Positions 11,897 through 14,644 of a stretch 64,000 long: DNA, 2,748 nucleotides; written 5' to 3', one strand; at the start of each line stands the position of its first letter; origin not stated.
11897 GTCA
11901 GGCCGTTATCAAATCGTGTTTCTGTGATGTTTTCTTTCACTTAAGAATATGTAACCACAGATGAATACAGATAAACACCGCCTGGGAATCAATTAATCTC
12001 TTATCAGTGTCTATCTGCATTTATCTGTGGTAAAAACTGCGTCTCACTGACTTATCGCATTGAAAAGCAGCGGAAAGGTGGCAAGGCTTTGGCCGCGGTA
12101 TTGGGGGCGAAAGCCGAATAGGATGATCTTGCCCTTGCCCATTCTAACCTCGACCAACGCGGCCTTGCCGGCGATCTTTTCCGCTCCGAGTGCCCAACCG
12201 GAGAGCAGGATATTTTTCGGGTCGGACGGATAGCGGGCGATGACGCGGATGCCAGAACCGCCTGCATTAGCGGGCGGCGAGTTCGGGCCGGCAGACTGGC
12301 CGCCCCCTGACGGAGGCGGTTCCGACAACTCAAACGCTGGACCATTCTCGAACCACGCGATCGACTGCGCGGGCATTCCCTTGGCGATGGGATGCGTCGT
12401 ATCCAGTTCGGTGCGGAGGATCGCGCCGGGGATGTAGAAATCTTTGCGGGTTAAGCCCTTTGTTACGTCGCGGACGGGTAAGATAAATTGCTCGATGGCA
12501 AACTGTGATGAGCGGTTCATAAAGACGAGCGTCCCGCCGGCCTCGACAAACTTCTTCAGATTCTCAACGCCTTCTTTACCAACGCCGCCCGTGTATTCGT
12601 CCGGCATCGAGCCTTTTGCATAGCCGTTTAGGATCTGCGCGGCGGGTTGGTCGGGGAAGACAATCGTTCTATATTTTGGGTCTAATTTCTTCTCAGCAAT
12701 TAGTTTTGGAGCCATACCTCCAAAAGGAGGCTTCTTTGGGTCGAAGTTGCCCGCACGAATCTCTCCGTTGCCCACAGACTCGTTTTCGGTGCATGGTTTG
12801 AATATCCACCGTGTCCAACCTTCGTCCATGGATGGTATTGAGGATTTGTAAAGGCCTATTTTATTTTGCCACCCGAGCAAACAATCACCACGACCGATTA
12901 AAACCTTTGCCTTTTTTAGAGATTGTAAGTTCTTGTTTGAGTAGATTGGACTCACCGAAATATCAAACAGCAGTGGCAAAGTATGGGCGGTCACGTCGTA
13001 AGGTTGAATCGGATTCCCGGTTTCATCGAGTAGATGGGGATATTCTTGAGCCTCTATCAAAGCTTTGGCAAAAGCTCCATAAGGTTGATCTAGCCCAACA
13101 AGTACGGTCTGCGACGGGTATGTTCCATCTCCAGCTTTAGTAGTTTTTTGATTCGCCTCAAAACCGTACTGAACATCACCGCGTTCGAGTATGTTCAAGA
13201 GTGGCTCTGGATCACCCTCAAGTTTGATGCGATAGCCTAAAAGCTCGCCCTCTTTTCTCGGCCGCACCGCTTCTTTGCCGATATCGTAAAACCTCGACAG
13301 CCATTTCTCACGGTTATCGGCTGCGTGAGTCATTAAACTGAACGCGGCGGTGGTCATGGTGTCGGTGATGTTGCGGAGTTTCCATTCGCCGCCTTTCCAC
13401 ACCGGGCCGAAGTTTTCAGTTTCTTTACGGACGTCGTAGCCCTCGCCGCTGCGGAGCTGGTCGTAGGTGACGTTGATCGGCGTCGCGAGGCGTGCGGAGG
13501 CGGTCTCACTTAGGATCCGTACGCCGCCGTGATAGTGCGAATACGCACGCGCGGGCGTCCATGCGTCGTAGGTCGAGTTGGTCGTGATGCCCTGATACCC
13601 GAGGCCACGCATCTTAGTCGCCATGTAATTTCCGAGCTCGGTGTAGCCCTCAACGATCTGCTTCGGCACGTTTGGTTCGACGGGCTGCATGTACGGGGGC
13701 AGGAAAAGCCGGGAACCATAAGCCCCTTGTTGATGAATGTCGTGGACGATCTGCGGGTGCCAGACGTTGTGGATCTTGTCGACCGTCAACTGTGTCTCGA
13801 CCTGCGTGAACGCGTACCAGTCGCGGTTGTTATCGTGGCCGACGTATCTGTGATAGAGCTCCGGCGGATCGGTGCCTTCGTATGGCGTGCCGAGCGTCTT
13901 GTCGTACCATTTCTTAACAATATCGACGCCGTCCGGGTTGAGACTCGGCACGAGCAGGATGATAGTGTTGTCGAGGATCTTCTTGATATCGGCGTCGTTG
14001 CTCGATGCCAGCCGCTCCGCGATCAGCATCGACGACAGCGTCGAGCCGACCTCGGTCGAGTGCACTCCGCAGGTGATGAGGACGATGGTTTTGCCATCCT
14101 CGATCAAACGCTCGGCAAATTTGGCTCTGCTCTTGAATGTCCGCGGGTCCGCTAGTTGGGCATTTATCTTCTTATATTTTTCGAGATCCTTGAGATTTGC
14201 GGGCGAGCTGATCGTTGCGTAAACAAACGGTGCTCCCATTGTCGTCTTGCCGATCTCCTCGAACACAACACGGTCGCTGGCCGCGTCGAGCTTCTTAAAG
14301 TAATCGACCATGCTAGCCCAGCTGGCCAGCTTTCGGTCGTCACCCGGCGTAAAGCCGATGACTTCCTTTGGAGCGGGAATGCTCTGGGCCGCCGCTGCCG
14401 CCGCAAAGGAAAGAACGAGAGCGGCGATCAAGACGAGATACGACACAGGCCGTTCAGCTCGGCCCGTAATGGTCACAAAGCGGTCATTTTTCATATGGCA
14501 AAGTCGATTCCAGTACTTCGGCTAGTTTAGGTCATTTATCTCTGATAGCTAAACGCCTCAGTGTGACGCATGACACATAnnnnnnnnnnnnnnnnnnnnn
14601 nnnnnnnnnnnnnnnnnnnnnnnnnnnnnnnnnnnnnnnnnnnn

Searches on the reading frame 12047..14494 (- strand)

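Call 26: search_protein_families(library=pfam, proteins=[window:12047-14494:-], max_evalue=0.001)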
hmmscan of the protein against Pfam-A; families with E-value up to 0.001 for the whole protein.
window:12047-14494:- (816 aa): 1 family
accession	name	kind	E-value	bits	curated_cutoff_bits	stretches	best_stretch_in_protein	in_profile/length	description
PF00246.29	Peptidase_M14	-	2.7e-17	63.8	21.6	1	63-254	2-182/286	Zinc carboxypeptidase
